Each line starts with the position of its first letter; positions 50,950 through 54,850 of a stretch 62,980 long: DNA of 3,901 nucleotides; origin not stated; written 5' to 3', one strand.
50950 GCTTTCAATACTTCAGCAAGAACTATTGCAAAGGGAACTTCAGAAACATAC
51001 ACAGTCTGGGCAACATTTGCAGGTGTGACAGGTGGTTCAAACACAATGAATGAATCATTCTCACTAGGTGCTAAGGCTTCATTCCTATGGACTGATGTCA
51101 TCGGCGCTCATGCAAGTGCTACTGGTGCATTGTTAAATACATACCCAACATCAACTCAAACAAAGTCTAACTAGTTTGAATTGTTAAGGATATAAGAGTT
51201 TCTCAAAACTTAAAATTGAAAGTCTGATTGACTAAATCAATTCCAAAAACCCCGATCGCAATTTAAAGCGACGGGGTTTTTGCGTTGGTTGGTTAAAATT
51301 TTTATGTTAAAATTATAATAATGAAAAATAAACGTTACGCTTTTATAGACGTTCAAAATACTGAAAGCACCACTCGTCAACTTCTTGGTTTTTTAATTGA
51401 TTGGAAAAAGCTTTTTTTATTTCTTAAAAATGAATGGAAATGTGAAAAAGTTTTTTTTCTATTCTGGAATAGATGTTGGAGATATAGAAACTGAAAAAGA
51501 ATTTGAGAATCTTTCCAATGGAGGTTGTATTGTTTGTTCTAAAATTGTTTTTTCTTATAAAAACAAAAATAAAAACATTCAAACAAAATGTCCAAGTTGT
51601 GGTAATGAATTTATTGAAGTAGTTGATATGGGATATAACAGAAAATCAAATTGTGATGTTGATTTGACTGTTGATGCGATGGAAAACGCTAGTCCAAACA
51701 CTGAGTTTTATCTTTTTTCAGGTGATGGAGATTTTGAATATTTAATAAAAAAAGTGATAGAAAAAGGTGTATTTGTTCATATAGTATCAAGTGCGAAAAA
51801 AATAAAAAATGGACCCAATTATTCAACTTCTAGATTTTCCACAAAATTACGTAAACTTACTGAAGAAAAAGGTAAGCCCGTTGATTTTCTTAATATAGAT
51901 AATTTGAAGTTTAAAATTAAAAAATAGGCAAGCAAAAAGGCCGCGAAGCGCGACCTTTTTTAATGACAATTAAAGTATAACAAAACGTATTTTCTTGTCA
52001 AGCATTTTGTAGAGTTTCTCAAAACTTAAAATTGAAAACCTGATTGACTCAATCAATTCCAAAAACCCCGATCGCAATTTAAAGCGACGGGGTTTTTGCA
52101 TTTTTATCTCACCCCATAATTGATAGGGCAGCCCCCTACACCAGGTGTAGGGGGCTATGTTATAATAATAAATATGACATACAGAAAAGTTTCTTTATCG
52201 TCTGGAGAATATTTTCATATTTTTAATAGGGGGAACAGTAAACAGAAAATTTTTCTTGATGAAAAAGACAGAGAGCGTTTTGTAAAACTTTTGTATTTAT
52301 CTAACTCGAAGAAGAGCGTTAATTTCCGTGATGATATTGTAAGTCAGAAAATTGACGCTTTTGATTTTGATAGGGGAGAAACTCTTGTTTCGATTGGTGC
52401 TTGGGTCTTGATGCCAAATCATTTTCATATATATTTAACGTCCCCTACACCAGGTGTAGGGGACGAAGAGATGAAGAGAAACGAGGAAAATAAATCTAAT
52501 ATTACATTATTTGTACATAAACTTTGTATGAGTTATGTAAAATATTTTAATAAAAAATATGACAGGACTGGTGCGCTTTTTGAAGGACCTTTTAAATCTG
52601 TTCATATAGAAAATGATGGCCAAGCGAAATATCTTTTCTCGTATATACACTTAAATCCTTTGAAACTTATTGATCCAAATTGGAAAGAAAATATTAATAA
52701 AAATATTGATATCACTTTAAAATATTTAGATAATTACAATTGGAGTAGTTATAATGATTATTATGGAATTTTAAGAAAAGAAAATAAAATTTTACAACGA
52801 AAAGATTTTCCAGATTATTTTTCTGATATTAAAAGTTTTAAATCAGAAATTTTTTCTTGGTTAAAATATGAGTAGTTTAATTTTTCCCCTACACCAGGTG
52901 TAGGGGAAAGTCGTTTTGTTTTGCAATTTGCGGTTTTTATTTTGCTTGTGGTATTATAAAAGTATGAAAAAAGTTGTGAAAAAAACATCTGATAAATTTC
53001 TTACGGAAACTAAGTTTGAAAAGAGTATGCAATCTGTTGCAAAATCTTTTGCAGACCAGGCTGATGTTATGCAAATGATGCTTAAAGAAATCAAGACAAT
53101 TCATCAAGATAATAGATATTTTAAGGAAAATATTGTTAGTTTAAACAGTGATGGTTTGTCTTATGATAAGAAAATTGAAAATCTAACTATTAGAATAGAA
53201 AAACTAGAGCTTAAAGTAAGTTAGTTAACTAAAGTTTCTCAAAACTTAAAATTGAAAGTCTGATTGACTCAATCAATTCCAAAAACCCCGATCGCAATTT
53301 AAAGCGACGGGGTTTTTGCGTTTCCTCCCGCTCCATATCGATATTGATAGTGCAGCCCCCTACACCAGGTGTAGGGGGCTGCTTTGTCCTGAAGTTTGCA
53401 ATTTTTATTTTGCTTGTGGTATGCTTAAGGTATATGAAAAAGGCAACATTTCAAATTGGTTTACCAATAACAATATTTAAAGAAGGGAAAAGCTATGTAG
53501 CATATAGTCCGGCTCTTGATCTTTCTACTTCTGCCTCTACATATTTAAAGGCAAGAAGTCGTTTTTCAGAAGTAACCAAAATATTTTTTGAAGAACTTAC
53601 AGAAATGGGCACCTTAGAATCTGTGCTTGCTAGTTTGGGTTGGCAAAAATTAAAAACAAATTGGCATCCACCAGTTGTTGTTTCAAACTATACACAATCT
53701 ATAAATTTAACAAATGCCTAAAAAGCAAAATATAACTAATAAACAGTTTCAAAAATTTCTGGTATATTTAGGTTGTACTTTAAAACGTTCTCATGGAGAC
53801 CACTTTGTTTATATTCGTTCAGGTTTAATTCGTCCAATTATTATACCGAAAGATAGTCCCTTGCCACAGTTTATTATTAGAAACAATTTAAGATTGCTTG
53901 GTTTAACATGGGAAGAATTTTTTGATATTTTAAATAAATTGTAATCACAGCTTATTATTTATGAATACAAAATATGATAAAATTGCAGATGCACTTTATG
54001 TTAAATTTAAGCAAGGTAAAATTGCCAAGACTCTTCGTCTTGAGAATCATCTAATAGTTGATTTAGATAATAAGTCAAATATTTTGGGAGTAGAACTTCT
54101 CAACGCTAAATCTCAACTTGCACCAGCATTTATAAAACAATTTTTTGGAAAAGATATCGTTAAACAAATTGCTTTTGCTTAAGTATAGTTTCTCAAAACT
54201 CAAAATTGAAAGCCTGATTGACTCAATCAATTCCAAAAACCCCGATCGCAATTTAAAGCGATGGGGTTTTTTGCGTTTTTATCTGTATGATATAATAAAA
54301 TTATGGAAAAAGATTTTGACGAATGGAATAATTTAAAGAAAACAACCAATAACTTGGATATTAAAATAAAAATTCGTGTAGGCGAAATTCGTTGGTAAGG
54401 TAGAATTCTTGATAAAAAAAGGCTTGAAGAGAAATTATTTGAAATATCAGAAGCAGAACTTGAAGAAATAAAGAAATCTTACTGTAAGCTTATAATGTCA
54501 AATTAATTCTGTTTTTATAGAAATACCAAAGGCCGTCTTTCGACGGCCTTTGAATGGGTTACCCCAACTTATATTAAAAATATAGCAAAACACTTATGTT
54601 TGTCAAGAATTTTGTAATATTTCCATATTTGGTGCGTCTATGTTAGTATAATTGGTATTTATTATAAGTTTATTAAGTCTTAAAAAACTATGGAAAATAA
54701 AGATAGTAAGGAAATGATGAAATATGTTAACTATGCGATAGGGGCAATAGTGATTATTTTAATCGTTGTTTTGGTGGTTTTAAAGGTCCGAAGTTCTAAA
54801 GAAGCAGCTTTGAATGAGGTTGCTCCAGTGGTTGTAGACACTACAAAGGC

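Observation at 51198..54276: Four near-identical 88-nt repeats delimit a modular array of accessory gene cassettes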

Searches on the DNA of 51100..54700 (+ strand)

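Call 6: search_rna_families(source=window, start=51100, end=54700, threshold=evalue, max_evalue=10, show_alignments=3)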
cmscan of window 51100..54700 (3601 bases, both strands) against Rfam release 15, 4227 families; matches with E-value up to 10: 11.
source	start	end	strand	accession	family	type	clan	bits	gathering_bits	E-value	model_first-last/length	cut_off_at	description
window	54190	54295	-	RF02905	sRNA41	Gene; sRNA;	-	24.3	45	0.66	1-113/113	no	Archaeal Small RNA 41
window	51215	51286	+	RF02495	ohsC_RNA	Gene; antitoxin;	-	22.5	50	3.4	1-77/77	no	Oppression of Hydrophobic ORF by sRNA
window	51340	51447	+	RF01226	snoZ5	Gene; snRNA; snoRNA; CD-box;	CL00045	20.5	60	4.2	1-113/113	no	Small nucleolar RNA Z5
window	51812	51872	-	RF01091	PK-SPCSV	Cis-reg;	-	19.1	36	5.5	1-61/61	no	3'-terminal pseudoknot in SPCSV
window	51876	51979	+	RF00632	sxy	Cis-reg;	-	19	70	9.6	1-104/104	no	sxy 5' UTR element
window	51899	51961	+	RF02057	STnc40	Gene; sRNA;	-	18.7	45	9.3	1-70/70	no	Salmonella enterica sRNA STnc40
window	51209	51310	+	RF03826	MIR825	Gene; miRNA;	-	18.4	160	9.5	1-146/146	no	MIR825 microRNA precursor family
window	53056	53101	+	RF00287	SNORD44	Gene; snRNA; snoRNA; CD-box;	CL00060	17.7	40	3.6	1-61/61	no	Small nucleolar RNA SNORD44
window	51876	51963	+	RF00513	Trp_leader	Cis-reg; leader;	-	16.6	41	8.3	1-100/100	no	Tryptophan operon leader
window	54673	54697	+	RF00522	PreQ1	Cis-reg; riboswitch;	-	16.1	39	8.3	1-45/45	no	PreQ1 (pre queuosine) riboswitch aptamer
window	54418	54551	+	RF00372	sroH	Gene; sRNA;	-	13.6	80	4.2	1-161/161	no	sroH RNA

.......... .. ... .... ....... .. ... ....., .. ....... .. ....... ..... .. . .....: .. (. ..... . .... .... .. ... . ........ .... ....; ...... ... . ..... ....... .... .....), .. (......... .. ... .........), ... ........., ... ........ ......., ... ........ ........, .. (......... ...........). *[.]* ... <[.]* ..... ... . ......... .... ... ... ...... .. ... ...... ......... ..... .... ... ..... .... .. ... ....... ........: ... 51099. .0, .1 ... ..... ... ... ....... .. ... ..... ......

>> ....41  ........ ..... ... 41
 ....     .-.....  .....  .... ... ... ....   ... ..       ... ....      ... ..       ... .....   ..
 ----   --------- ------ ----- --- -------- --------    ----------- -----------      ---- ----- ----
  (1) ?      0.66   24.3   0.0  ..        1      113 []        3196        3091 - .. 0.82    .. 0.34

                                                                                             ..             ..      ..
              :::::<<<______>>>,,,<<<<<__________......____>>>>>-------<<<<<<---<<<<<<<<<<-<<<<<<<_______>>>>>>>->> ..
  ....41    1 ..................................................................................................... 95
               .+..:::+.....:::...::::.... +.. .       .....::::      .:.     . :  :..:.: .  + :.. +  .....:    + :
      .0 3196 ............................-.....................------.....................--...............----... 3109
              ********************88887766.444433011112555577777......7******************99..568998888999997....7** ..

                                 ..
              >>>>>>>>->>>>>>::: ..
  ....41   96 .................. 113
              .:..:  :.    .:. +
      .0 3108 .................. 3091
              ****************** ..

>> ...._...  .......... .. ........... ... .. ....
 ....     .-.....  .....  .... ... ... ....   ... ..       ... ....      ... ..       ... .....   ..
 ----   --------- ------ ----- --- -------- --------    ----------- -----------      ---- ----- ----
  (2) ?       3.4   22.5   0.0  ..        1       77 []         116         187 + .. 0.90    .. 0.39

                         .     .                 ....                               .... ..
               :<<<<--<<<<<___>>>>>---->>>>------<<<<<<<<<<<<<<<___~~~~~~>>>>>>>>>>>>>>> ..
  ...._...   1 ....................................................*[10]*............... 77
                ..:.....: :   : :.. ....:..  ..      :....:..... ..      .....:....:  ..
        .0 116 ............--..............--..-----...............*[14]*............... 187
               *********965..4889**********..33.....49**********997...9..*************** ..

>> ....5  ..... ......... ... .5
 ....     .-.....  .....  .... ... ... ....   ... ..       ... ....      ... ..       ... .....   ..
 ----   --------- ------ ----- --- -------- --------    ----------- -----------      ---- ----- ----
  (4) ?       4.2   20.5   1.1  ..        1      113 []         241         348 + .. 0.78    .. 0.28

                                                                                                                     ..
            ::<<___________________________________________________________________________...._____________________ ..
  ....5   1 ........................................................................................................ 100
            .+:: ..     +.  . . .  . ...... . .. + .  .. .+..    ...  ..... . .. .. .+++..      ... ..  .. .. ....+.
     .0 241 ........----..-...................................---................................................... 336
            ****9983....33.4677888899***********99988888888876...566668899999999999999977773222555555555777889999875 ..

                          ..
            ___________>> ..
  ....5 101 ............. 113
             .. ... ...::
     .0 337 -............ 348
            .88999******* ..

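Call 79: search_dna_similar(query=window:53230-53323:+, collection=plasmids, mode=distant, max_evalue=0.01, max_rows=5)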
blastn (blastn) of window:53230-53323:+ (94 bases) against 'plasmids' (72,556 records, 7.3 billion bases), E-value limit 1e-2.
No match.

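Call 80: search_dna_similar(query=window:53230-53323:+, collection=phages, mode=distant, max_evalue=0.01, max_rows=5)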
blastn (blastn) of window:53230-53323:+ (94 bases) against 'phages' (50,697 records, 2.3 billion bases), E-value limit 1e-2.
No match.

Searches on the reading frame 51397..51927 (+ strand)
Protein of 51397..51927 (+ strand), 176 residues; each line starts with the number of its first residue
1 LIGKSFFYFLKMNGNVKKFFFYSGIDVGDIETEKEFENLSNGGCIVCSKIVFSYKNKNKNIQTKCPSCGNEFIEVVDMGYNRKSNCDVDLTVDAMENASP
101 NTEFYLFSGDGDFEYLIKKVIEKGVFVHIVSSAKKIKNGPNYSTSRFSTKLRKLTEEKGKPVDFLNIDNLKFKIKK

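Call 11: search_protein_families(library=pfam, proteins=[window:51397-51927:+], max_evalue=0.01)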
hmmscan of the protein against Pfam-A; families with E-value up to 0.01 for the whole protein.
window:51397-51927:+ (176 aa): 1 family
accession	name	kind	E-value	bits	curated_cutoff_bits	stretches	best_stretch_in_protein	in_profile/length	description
PF01936.24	NYN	-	6.1e-12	46.7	24.2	1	31-133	20-126/145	NYN domain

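Call 43: find_encoding_contigs(protein=window:51430-51924:+, flank=6000, max_places=10)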
Protein window:51430-51924:+ (165 aa): 12 contigs read that carry it; 7 places shown.
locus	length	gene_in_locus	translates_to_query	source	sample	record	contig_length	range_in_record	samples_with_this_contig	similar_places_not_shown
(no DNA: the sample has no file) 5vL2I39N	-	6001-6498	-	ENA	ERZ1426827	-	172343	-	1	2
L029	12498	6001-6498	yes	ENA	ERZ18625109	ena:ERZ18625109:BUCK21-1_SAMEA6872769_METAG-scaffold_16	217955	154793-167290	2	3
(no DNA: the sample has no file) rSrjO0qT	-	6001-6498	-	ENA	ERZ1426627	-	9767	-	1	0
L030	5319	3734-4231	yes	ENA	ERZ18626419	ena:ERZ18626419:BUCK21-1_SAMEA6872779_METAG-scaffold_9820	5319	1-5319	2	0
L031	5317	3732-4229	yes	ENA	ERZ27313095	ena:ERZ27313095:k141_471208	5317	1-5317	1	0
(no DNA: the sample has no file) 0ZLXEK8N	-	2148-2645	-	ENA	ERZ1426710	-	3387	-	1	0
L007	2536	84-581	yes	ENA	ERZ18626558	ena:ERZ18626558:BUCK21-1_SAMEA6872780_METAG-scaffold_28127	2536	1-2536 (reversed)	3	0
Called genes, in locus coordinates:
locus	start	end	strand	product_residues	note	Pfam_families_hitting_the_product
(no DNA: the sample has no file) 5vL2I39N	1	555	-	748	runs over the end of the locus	PF13491:FtsK_4TM (weak), PF17854:FtsK_alpha, PF01580:FtsK_SpoIIIE, PF09397:FtsK_gamma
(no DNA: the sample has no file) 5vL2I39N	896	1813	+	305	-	-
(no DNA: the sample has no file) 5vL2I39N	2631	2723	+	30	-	-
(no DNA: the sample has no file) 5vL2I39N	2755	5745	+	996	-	PF01471:PG_binding_1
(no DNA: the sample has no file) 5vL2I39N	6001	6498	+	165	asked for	PF01936:NYN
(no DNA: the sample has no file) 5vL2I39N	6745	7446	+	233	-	-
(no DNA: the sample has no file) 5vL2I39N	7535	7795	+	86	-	-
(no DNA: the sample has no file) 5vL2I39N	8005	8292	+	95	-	-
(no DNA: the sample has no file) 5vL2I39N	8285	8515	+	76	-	PF07927:HicA_toxin (weak)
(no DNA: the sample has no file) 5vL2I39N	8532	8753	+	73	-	PF10049:DUF2283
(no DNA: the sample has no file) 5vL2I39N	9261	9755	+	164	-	-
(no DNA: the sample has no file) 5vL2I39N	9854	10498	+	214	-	-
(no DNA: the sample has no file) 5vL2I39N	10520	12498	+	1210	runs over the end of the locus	PF16403:Bact_surface_Ig-like, PF16410:DUF5018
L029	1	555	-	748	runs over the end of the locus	PF13491:FtsK_4TM (weak), PF17854:FtsK_alpha, PF01580:FtsK_SpoIIIE, PF09397:FtsK_gamma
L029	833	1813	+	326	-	-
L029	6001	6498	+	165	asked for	PF01936:NYN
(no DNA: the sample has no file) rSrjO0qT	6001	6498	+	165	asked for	PF01936:NYN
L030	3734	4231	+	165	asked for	PF01936:NYN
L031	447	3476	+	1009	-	PF01471:PG_binding_1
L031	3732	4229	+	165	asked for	PF01936:NYN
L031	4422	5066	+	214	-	-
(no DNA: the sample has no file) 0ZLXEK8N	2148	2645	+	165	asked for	PF01936:NYN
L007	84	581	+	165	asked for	PF01936:NYN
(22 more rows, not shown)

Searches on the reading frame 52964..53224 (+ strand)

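Call 11: search_protein_families(library=pfam, proteins=[window:52964-53224:+], max_evalue=0.01)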
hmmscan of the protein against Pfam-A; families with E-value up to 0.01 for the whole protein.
window:52964-53224:+ (86 aa): 1 family
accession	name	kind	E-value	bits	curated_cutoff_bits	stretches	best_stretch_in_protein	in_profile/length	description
PF06920.19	DHR-2_Lobe_A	-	0.0056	17.5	26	1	23-60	4-41/154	DHR-2, Lobe A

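Call 44: search_protein_families(library=pfam, proteins=[window:52964-53221:+], max_evalue=10)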
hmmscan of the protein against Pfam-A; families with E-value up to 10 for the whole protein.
window:52964-53221:+ (86 aa): 6 families
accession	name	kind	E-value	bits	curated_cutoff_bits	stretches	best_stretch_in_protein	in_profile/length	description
PF06920.19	DHR-2_Lobe_A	-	0.0056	17.5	26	1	23-60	4-41/154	DHR-2, Lobe A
PF04849.18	HAP1_N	-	0.015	15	33.9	1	14-84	195-265/307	HAP1 N-terminal conserved region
PF10234.14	Cluap1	-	0.022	14.6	25.8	1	10-82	141-213/268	Clusterin-associated protein-1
PF22105.2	DUF6943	-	0.063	13.8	27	1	11-61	72-122/131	Family of unknown function (DUF6943)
PF07889.17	DUF1664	-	0.084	13.4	34.6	1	14-74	60-120/124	Protein of unknown function (DUF1664)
PF23528.1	Microp_apicomplexa_15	-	1.4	9.6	27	1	1-44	14-59/69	Apicomplexa microprotein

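Call 47: search_protein_families(library=ncbifam, proteins=[window:52964-53221:+], max_evalue=1)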
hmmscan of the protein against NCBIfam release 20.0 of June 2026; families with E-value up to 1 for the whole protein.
window:52964-53221:+ (86 aa): 1 family
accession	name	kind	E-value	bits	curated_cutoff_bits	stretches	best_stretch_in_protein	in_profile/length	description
TIGR00305.1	TIGR00305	equivalog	0.048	14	29.15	1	2-54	29-83/115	putative toxin-antitoxin system toxin component, PIN family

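Call 85: search_protein_families(library=phrogs, proteins=[window:52964-53221:+], max_evalue=0.01)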
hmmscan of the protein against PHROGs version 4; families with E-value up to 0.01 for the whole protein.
window:52964-53221:+ (86 aa): 1 family
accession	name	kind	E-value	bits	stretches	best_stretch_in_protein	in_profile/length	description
phrog_20693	-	unknown function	0.0088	17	1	34-80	11-56/136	-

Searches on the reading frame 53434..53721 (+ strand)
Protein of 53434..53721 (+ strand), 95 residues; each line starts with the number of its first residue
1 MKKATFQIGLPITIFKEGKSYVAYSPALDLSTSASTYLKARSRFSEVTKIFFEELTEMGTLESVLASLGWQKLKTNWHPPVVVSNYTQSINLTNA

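Call 11: search_protein_families(library=pfam, proteins=[window:53434-53721:+], max_evalue=0.01)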
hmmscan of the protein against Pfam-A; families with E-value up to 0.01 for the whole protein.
window:53434-53721:+ (95 aa): 0 families

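Call 44: search_protein_families(library=pfam, proteins=[window:53434-53718:+], max_evalue=10)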
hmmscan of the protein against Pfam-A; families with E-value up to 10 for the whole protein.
window:53434-53718:+ (95 aa): 0 families

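Call 47: search_protein_families(library=ncbifam, proteins=[window:53434-53718:+], max_evalue=1)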
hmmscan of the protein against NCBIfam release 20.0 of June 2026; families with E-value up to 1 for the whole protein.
window:53434-53718:+ (95 aa): 0 families

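Call 62: search_solved_structures(query=window:53434-53718:+, max_evalue=10)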
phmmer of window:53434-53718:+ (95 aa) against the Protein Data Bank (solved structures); distinct sequences matched with E-value up to 10: 4.
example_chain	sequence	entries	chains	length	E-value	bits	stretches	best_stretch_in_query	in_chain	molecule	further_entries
1ne9_A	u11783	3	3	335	1.2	13.2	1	52-82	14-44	FemX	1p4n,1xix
3gkr_A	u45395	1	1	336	1.2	13.2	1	52-82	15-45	FemX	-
1xf8_A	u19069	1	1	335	1.2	13.2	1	52-82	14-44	FemX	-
4ii9_A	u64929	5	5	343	1.2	13.1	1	52-82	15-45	FemX | UDP-N-acetylmuramoylpentapeptide-lysine N(6)-alanyltransferase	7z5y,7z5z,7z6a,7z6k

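Call 85: search_protein_families(library=phrogs, proteins=[window:53434-53718:+], max_evalue=0.01)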
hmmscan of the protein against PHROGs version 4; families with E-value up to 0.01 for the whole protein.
window:53434-53718:+ (95 aa): 0 families

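Call 92: predict_structure(protein=window:53434-53718:+)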
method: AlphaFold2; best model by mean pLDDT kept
length: 95 residues; sequences in the alignment: 1
mean_pLDDT: 59.1   pTM: 0.53
mean pLDDT of the five models: 59.1, 50.1, 47.6, 44.5, 41.7
residues with pLDDT >= 90: 0; 70-90: 30; 50-70: 40; < 50: 25
segments of 3 or more residues with pLDDT < 50: 72-95
pLDDT, mean of each block of 10 residues (from residue 1): 57 68 70 71 74 72 66 38 32 29
secondary structure, 60 per line:
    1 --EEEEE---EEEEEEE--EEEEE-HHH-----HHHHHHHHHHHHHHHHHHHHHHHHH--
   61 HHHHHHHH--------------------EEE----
elements in order: E3-7 E11-17 E20-24 H34-58 H61-68 E89-91

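Call 94: fold_search(model_id=the predicted structure, library=pdb)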
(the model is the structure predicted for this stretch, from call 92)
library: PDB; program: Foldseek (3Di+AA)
matches with E <= 10: 38; with E <= 0.001: 0
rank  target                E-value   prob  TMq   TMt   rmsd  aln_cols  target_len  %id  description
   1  6kco_C                1.9e+00  0.03  0.17  0.19  13.0        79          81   16  Shuguo PWWP in complex with ssDNA (released 2020-07-01)
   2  6kco_J                1.9e+00  0.03  0.17  0.19  13.9        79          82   14  Shuguo PWWP in complex with ssDNA (released 2020-07-01)
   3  6kco_I                2.5e+00  0.02  0.17  0.19  13.8        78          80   14  Shuguo PWWP in complex with ssDNA (released 2020-07-01)
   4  7qiw_K                3.4e+00  0.04  0.19  0.11  13.6        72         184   18  Specific features and methylation sites of a plant ribosome. 60S ribosomal subunit. (released 2022-07-13)
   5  7oyd_H                3.8e+00  0.04  0.19  0.11  13.6        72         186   12  Cryo-EM structure of a rabbit 80S ribosome with zebrafish Dap1b (released 2022-07-20)
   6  7tol                  4.1e+00  0.06  0.21  0.05   3.9        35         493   17  X-ray crystal structure of glycerol dibiphytanyl glycerol tetraether - macrocyclic archaeol synthase (GDGT-MAS) from Met (released 2022-08-31)
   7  2cql_MODEL_1_A        4.1e+00  0.04  0.17  0.16   7.1        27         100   18  Solution structure of the N-terminal domain of human ribosomal protein L9 (released 2005-11-20)
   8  5an9_B                4.9e+00  0.03  0.17  0.10   4.9        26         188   19  Mechanism of eIF6 release from the nascent 60S ribosomal subunit (released 2015-10-21)
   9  2ra8                  5.2e+00  0.03  0.23  0.08  12.2        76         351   18  Crystal structure of the Q64V53_BACFR protein from Bacteroides fragilis. Northeast Structural Genomics Consortium target (released 2007-09-25)
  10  9im1_F                5.6e+00  0.05  0.20  0.05   4.9        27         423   15  The Cryo-EM structure of MPXV E5 in complex with ssDNA in intermediate state 1 (released 2025-06-18)
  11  7tom                  5.6e+00  0.05  0.21  0.05   3.9        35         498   17  X-ray crystal structure of glycerol dibiphytanyl glycerol tetraether - macrocyclic archaeol synthase (GDGT-MAS) from Met (released 2022-08-31)
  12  9ilz_F                6.3e+00  0.04  0.20  0.04   5.0        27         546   15  The Cryo-EM structure of MPXV E5 in complex with ssDNA (released 2025-06-18)
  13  4p7d_A                6.7e+00  0.03  0.22  0.16  12.7        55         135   25  Antitoxin HicB3 crystal structure (released 2014-08-27)
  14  8xj6_E                7.1e+00  0.04  0.17  0.04   3.1        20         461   15  The Cryo-EM structure of MPXV E5 apo conformation (released 2024-05-01)
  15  4zyh                  7.1e+00  0.03  0.23  0.16  11.0        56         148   14  Crystal structure of Sulfolobus solfataricus O6-methylguanine methyltransferase C119L variant (released 2015-08-12)
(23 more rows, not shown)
